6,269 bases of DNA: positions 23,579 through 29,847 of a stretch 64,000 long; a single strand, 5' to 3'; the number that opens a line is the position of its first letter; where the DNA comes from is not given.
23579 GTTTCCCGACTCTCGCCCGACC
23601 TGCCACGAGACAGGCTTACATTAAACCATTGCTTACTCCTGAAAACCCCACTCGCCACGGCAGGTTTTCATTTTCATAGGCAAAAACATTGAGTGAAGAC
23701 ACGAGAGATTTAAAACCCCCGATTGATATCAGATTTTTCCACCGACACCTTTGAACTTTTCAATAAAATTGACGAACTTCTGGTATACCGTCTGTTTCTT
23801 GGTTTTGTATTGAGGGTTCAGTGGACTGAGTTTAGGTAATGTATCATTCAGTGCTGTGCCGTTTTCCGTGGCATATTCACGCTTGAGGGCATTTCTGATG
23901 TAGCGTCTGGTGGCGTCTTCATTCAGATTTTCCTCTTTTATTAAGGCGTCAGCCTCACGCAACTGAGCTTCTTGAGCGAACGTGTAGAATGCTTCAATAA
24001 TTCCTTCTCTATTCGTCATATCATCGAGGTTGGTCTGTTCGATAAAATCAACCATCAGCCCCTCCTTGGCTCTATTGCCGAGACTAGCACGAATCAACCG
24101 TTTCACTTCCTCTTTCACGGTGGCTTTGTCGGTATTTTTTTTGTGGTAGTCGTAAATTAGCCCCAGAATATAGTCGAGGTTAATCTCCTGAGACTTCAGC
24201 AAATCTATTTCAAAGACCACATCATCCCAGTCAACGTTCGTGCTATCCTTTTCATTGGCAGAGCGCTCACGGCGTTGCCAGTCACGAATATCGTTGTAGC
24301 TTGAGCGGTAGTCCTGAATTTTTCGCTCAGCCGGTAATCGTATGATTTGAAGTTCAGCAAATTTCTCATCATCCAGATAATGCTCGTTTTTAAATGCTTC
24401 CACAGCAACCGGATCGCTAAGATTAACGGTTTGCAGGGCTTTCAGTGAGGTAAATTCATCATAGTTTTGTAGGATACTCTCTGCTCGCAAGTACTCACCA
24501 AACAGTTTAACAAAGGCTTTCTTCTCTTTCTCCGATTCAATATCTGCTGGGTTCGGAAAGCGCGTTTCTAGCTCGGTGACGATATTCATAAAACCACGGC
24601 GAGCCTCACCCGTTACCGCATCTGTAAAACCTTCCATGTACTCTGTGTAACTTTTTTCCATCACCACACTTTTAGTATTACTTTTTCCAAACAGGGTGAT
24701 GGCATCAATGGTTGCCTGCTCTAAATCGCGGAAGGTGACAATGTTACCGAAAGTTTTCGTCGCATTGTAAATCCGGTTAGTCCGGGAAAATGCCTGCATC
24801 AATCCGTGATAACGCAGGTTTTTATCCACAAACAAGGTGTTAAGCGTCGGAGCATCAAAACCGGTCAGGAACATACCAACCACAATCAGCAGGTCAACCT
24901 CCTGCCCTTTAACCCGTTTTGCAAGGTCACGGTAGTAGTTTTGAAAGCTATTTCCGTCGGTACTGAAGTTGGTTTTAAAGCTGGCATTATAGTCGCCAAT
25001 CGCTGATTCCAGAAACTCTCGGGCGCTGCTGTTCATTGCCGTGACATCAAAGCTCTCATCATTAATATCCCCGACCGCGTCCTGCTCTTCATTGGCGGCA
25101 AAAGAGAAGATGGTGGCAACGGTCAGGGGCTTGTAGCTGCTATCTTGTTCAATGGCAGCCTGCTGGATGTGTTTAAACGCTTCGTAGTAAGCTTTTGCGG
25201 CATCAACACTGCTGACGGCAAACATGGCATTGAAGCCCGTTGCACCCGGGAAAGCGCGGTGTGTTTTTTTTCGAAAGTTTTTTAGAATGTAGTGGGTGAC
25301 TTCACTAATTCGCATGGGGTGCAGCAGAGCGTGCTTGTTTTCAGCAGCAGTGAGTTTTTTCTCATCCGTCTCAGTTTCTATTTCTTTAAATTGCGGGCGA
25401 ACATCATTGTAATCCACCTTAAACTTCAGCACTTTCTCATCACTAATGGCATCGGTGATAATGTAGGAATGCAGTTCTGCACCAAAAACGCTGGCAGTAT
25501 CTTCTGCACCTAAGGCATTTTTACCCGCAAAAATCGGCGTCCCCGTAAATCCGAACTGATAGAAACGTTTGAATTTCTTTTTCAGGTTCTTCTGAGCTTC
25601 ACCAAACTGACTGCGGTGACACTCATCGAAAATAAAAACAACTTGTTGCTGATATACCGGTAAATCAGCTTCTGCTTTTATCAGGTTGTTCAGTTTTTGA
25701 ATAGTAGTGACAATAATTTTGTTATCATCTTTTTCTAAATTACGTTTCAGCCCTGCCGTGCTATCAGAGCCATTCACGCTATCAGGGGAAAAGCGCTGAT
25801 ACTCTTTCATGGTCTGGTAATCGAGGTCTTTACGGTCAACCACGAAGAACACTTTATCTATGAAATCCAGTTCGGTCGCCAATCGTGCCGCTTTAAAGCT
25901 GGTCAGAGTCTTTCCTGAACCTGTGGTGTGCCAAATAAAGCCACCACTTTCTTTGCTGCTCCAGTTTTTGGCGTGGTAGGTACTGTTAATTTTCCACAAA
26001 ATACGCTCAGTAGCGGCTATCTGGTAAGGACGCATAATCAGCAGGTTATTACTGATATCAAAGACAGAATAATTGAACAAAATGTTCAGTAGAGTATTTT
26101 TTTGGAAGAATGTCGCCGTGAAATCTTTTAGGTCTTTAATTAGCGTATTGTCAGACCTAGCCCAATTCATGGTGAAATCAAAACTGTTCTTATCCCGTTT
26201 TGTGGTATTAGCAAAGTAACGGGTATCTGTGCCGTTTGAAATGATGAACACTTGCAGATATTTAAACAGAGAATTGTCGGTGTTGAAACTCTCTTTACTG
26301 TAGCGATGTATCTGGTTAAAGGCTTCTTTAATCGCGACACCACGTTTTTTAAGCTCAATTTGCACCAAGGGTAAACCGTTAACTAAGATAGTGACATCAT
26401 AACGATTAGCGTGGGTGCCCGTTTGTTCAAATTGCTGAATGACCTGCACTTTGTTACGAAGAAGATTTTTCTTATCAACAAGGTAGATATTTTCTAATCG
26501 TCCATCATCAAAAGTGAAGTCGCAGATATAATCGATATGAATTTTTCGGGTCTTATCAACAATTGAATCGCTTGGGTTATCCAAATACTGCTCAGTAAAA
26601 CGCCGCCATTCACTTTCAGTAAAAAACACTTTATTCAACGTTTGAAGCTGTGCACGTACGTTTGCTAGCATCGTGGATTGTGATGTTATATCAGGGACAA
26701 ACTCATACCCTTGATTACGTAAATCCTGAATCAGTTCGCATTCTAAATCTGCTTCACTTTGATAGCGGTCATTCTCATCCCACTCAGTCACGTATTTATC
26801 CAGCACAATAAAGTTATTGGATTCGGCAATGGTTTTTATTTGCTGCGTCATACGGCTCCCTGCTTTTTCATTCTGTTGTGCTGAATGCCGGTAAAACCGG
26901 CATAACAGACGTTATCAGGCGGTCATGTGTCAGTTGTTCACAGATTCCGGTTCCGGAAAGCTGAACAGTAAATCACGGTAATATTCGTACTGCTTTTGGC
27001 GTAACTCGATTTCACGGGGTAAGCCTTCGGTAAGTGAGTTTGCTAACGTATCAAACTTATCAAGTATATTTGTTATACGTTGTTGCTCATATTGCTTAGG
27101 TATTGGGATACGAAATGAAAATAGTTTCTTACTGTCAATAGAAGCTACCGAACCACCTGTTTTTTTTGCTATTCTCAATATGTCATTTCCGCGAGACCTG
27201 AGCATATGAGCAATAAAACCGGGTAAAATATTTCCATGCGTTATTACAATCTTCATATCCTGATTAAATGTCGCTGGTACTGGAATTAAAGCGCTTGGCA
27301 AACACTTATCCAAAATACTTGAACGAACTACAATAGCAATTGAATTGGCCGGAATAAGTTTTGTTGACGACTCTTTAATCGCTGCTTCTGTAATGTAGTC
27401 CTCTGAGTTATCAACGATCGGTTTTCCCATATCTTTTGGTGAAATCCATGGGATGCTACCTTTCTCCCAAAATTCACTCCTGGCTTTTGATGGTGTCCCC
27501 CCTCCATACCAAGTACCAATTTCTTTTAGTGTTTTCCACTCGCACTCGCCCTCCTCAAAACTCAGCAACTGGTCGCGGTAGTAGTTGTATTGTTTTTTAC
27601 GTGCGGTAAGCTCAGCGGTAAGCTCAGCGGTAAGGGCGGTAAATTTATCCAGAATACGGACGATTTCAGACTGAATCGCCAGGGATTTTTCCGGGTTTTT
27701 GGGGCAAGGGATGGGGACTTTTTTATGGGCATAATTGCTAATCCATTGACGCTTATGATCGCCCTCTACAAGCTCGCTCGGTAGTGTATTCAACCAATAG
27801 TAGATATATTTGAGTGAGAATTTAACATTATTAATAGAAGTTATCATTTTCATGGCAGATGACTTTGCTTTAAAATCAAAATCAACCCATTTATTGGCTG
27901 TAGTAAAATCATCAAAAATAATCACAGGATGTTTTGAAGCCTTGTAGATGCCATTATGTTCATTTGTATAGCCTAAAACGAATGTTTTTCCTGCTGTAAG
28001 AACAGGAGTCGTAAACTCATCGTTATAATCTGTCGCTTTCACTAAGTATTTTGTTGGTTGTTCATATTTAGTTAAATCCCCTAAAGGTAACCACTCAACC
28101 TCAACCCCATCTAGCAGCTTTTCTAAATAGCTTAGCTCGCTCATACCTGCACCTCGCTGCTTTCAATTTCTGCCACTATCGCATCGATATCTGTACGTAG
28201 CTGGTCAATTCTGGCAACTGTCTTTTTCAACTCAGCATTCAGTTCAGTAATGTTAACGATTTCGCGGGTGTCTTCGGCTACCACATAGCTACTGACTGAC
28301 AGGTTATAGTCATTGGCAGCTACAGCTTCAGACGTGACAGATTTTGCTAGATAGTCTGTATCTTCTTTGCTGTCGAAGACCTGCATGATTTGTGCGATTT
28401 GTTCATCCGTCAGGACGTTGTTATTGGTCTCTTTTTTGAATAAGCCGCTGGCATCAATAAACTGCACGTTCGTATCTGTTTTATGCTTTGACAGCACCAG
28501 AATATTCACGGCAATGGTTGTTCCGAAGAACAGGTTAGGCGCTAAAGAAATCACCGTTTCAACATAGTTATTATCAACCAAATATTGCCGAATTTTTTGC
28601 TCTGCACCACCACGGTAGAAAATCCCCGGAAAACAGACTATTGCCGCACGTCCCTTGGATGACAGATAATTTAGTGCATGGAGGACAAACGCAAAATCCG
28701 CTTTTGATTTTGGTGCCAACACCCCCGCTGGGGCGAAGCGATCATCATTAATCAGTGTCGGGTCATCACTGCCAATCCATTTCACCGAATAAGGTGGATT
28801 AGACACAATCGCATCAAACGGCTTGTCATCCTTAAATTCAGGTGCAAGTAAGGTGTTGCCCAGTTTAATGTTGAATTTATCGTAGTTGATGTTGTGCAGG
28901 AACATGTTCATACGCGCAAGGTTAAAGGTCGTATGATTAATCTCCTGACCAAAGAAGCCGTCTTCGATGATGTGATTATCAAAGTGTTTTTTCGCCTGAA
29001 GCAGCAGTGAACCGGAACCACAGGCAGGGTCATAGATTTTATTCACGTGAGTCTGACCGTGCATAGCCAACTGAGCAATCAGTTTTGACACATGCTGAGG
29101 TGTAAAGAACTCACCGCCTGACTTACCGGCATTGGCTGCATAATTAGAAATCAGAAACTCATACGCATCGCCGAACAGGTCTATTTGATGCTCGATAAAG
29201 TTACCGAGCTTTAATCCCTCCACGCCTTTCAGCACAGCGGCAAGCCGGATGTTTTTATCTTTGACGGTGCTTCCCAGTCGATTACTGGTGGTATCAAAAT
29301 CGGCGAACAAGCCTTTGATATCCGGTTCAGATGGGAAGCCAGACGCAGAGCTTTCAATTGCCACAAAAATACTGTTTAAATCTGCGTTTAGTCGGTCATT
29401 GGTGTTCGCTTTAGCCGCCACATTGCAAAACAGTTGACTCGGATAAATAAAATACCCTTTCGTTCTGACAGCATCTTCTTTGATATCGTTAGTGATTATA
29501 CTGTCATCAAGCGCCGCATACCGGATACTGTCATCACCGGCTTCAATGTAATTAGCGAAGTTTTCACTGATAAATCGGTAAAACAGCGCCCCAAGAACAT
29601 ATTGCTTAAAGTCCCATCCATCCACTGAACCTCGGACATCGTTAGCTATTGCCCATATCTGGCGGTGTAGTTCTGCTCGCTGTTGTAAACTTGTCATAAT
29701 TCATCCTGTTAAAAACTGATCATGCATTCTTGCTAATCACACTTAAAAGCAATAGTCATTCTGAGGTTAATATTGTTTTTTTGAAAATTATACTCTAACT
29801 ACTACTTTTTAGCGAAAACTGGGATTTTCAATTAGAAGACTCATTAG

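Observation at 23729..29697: Complete Type I R-M system carried as phage cargo; HsdS has an EcoR124-like TAEL x2 repeat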

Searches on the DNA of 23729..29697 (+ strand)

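Call 7: search_dna_similar(query=window:23729-29697:+, collection=phages, mode=near, max_rows=25)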
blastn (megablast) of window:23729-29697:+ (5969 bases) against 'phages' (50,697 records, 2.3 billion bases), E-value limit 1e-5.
Records with a match: 4; places in all: 4; records where one place covers at least 80% of the query: 0.
Best place of each record, by identity: 80-90% 3; 60-80% 1.
By first word of the organism name: Escherichia 2; Klebsiella 1; Salmonella 1.
By host as written in the record: Klebsiella pneumoniae 4727 1; Salmonella enterica subsp. enterica serovar Kouka 1; Escherichia coli MC1061 1; Escherichia coli 1.
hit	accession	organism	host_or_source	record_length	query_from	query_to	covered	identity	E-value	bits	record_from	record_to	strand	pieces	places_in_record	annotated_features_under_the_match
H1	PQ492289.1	Klebsiella phage vB_KpnS_p4727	Klebsiella pneumoniae 4727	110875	50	3983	54%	76.2%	0e+0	1667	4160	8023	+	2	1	record has no annotation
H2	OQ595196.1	Salmonella phage SJ1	Salmonella enterica subsp. enterica ...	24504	3806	3989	3%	85.9%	7e-47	196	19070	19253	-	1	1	type I restriction-modification system specificity subunit S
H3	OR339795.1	Escherichia phage phi456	Escherichia coli MC1061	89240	3803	3973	3%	81.5%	1e-29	139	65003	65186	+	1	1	hypothetical protein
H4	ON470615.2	Escherichia phage vB_EcoM-673R5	Escherichia coli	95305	3806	3967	3%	83.9%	1e-34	156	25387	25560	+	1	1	restriction endonuclease subunit S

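Call 8: search_dna_similar(query=window:23729-29697:+, collection=plasmids, mode=near, max_rows=30)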
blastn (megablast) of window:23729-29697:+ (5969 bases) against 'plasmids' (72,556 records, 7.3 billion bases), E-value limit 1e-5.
Records with a match: 991; places in all: 1017; records where one place covers at least 80% of the query: 19.
Best place of each record, by identity: 95-99% 1; 90-95% 11; 80-90% 685; 60-80% 294.
By first word of the organism name: Escherichia 663; Klebsiella 267; Salmonella 14; Enterobacter 9; Moellerella 7; Citrobacter 6; Cronobacter 4; Shigella 3; Leclercia 3; Psychrobacter 2; and 10 more.
By predicted mobility (MOB-suite, as given by PLSDB): non-mobilizable 479; conjugative 324; mobilizable 188.
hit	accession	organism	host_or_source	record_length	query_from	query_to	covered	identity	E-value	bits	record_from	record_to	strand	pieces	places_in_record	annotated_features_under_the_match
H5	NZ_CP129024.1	Moellerella wisconsensis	Sheep,Feces of diarrheic fleece sheep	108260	1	5969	83%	98.3%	0e+0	8651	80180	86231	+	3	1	type I restriction endonuclease subunit R | type I restriction-modification system subunit M | restriction endonuclease subunit S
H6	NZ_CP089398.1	Klebsiella michiganensis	Homo sapiens,urine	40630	9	5969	82%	81.5%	0e+0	4040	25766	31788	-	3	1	type I restriction endonuclease subunit R | type I restriction-modification system subunit M | restriction endonuclease subunit S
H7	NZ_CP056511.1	Citrobacter sp. RHBSTW-00446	culture,Wastewater influent sample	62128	9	5969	82%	81.5%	0e+0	4040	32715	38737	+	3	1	type I restriction endonuclease subunit R | type I restriction-modification system subunit M | restriction endonuclease subunit S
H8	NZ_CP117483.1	Klebsiella pneumoniae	mixed culture,wastewater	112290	9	5969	83%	81.2%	0e+0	3957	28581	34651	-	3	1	type I restriction endonuclease subunit R | type I restriction-modification system subunit M | restriction endonuclease subunit S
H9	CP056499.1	Klebsiella oxytoca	culture,Wastewater influent sample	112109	9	5969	82%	81.3%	0e+0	3980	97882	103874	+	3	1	type I restriction endonuclease subunit R | type I restriction-modification system subunit M | restriction endonuclease subunit S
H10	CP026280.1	Klebsiella oxytoca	-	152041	9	5969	83%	80.9%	0e+0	3880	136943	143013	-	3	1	DEAD/DEAH box helicase | type I restriction-modification system subunit M | restriction endonuclease subunit S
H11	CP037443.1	Klebsiella sp. PO552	Homo sapiens,blood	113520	9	5969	82%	81.1%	0e+0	3919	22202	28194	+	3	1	type I restriction endonuclease subunit R | type I restriction-modification system subunit M | restriction endonuclease subunit S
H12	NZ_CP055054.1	Shigella dysenteriae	Shek Wu Hui WWTPs_51 WWTPs effluent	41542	1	5969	82%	80.8%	0e+0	3837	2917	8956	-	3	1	type I restriction endonuclease subunit R | type I restriction-modification system subunit M | restriction endonuclease subunit S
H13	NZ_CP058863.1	Klebsiella quasipneumoniae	Stanley WWTPs_28 WWTPs effluent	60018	1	5969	82%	80.1%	0e+0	3655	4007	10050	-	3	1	type I restriction endonuclease subunit R | type I restriction-modification system subunit M | restriction endonuclease subunit S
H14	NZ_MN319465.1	Klebsiella pneumoniae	-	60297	1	5957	82%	80.2%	0e+0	3655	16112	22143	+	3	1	type I restriction endonuclease subunit R | type I restriction-modification system subunit M | restriction endonuclease subunit S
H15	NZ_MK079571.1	Klebsiella pneumoniae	retail vegetable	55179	1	5957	82%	80.2%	0e+0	3655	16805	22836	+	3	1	type I restriction endonuclease subunit R | type I restriction-modification system subunit M | restriction endonuclease subunit S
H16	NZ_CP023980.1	Klebsiella variicola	Homo sapiens,sputum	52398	1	5957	82%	79.8%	0e+0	3531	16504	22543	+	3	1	type I restriction-modification system subunit M N-terminal ... | Listeria monocytogenes mprF: defensin resistant mprF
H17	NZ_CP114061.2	Rouxiella badensis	whole organism,soil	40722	1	5969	82%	78.8%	0e+0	3280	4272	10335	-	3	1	type I restriction endonuclease subunit R | type I restriction-modification system subunit M | restriction endonuclease subunit S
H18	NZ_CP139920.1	Yersinia aleksiciae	Cell culture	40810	1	5954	82%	78.8%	0e+0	3280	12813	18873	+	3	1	type I restriction endonuclease subunit R | type I restriction-modification system subunit M | restriction endonuclease subunit S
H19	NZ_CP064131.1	Klebsiella pneumoniae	Aratinga solstitialis,feces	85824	9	5969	79%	81.1%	0e+0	3776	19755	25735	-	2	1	type I restriction endonuclease subunit R | type I restriction-modification system subunit M | restriction endonuclease subunit S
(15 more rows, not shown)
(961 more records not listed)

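Call 9: get_annotated_region(hit=H5, flank=15000)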
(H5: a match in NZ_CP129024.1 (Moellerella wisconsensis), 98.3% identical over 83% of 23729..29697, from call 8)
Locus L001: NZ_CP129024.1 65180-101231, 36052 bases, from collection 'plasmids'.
description: Moellerella wisconsensis strain NX2019MW plasmid pNX2019-MW3, complete sequence
organism: Moellerella wisconsensis (NCBI taxid 158849)
taxonomy: Bacteria; Pseudomonadota; Gammaproteobacteria; Enterobacterales; Morganellaceae; Moellerella; Moellerella wisconsensis
host: -; source: Sheep,Feces of diarrheic fleece sheep; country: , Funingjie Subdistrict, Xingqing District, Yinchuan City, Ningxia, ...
typing (MOB-suite, as given by PLSDB): non-mobilizable
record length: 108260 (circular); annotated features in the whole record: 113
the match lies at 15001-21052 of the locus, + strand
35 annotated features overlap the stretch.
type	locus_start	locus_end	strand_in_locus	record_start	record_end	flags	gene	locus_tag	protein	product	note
CDS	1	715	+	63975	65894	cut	-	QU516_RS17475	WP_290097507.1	AAA family ATPase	-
CDS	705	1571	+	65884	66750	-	-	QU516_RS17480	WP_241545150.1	hypothetical protein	-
CDS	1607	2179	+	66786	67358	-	-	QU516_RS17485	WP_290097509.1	hypothetical protein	-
CDS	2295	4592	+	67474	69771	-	nrdA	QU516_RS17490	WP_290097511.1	class 1a ribonucleoside-diphosphate reductase subunit alpha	GO:0006260 - DNA replication [Evidence IEA]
CDS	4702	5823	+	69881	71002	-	nrdB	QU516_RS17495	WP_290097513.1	class Ia ribonucleoside-diphosphate reductase subunit beta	GO:0009263 - deoxyribonucleotide biosynthetic process [Evidence IEA]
CDS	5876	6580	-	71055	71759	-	-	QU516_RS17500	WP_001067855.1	IS6-like element IS26 family transposase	-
CDS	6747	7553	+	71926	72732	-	-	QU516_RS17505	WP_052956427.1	nucleoside triphosphate pyrophosphohydrolase family protein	-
CDS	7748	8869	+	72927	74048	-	-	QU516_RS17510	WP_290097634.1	thymidylate synthase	GO:0006231 - dTMP biosynthetic process [Evidence IEA]; GO:0032259 - methylation [Evidence IEA]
CDS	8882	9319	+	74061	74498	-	-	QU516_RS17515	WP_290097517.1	hypothetical protein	-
CDS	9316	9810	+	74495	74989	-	-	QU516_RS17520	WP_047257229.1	dihydrofolate reductase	GO:0046654 - tetrahydrofolate biosynthetic process [Evidence IEA]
CDS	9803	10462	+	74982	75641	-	-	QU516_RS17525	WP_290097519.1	AAA family ATPase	-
CDS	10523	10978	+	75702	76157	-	-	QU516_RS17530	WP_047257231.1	hypothetical protein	-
CDS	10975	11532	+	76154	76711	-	-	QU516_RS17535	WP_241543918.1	3'-5' exonuclease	-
CDS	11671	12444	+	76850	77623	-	-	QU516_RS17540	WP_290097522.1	hypothetical protein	-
CDS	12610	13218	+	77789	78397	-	-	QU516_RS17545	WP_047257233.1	phage N-6-adenine-methyltransferase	-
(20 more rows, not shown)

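Call 24: get_annotated_region(hit=H1, flank=7000)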
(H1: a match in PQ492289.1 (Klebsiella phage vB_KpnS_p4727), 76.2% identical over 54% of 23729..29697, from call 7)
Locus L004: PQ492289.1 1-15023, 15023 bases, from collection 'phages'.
description: UNVERIFIED: Klebsiella phage vB_KpnS_p4727, complete genome.
organism: Klebsiella phage vB_KpnS_p4727 (NCBI taxid 3375709)
taxonomy: Viruses; Duplodnaviria; Heunggongvirae; Uroviricota; Caudoviricetes
host: Klebsiella pneumoniae 4727; source: lake; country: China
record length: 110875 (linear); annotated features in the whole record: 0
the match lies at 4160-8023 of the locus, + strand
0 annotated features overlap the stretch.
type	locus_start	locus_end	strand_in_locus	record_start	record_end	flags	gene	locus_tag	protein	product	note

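Call 25: get_annotated_region(hit=H8, flank=7000)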
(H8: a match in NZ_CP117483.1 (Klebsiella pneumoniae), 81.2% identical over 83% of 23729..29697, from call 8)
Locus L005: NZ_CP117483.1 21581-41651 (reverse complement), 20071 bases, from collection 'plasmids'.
description: Klebsiella pneumoniae strain DS-1 plasmid unnamed2, complete sequence
organism: Klebsiella pneumoniae (NCBI taxid 573)
taxonomy: Bacteria; Pseudomonadota; Gammaproteobacteria; Enterobacterales; Enterobacteriaceae; Klebsiella; Klebsiella pneumoniae
host: -; source: mixed culture,wastewater; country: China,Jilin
typing (MOB-suite, as given by PLSDB): non-mobilizable; replicon rep_cluster_2469
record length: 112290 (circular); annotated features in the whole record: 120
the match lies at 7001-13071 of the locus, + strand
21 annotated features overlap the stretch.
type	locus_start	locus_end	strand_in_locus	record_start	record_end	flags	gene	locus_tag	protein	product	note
CDS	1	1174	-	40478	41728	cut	-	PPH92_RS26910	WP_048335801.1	AAA family ATPase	-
CDS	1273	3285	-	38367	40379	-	-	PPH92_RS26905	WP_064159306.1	hypothetical protein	-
CDS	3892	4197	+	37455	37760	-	-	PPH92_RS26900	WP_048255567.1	helix-turn-helix transcriptional regulator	-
CDS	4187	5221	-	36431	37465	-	-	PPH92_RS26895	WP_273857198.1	site-specific integrase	GO:0015074 - DNA integration [Evidence IEA]; GO:0006310 - DNA recombination [Evidence IEA]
CDS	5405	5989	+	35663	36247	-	-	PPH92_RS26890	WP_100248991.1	hypothetical protein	-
CDS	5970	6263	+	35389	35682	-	-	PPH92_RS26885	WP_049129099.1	hypothetical protein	-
CDS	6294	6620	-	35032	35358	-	-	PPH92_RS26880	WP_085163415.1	hypothetical protein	-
CDS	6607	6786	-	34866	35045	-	-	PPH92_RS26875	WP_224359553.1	hypothetical protein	-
CDS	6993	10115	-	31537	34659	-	-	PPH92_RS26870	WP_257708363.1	type I restriction endonuclease subunit R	-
CDS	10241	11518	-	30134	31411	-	-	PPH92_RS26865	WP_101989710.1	restriction endonuclease subunit S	GO:0006304 - DNA modification [Evidence IEA]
CDS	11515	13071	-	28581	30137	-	-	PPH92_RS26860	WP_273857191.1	type I restriction-modification system subunit M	GO:0006306 - DNA methylation [Evidence IEA]; GO:0009307 - DNA restriction-modification system [Evidence IEA]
CDS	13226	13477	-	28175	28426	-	-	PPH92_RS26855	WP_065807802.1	type II toxin-antitoxin system Phd/YefM family antitoxin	-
CDS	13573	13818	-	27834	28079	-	-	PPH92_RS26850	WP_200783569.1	GrxA family glutaredoxin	-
CDS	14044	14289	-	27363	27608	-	-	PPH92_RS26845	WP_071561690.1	hypothetical protein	-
CDS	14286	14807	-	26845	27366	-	-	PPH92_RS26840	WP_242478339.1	DUF2829 domain-containing protein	-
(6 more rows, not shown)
